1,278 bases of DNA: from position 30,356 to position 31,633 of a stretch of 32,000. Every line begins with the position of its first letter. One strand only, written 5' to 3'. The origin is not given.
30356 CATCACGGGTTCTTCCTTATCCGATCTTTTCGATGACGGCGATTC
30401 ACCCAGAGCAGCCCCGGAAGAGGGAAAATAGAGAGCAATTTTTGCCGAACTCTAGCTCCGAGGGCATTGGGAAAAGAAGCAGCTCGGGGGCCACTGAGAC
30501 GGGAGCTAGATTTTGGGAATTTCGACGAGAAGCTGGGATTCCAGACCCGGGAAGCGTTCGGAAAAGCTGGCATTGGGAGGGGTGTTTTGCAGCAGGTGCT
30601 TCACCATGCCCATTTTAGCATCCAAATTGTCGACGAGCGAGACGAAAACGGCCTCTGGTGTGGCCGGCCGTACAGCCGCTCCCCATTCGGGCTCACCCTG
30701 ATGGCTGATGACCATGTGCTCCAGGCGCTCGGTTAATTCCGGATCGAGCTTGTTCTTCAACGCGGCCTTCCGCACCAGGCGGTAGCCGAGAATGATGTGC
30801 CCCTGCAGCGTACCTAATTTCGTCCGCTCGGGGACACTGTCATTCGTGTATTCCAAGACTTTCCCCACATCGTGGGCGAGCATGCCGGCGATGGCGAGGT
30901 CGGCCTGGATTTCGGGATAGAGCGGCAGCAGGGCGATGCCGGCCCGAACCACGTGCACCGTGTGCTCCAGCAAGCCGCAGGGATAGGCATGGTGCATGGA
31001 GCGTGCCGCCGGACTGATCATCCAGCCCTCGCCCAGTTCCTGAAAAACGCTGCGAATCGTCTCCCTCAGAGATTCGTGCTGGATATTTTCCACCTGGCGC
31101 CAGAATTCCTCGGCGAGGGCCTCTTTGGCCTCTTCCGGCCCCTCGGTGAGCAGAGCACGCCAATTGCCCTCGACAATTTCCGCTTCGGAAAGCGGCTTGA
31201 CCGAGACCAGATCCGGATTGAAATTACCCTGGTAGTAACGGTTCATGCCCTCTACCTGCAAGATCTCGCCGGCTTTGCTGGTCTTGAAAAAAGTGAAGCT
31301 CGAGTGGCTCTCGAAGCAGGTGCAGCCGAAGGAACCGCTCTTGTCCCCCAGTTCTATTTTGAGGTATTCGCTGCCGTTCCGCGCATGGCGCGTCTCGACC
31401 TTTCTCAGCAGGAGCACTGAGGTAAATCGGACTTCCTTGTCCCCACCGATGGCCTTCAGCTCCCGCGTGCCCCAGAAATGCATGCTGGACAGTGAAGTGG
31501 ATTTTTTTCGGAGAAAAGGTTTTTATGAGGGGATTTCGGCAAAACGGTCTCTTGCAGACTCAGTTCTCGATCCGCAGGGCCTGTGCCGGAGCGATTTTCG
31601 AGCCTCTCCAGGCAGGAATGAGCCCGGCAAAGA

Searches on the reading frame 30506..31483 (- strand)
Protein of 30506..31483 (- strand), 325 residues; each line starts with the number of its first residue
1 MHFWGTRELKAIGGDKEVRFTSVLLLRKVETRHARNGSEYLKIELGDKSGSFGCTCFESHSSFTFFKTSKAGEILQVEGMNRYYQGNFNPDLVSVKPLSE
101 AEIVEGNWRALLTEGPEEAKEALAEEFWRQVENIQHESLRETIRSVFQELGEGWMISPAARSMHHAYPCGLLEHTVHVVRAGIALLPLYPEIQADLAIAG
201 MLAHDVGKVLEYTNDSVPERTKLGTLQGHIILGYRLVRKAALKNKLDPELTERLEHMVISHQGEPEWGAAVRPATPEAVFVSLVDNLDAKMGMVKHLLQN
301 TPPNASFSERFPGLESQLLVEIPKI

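Call 8: search_protein_families(library=pfam, proteins=[window:30506-31483:-])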
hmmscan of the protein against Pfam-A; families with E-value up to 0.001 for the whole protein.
window:30506-31483:- (325 aa): 3 families
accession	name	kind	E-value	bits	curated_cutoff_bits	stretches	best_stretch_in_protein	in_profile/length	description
PF01966.28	HD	-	9.5e-13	48.9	22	1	172-289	2-115/116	HD domain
PF07514.17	TraI_2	-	0.00012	21.6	23.9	1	120-180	16-75/324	Putative helicase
PF01336.31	tRNA_anti-codon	-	0.00021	21.6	27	1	32-87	11-63/75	OB-fold nucleic acid binding domain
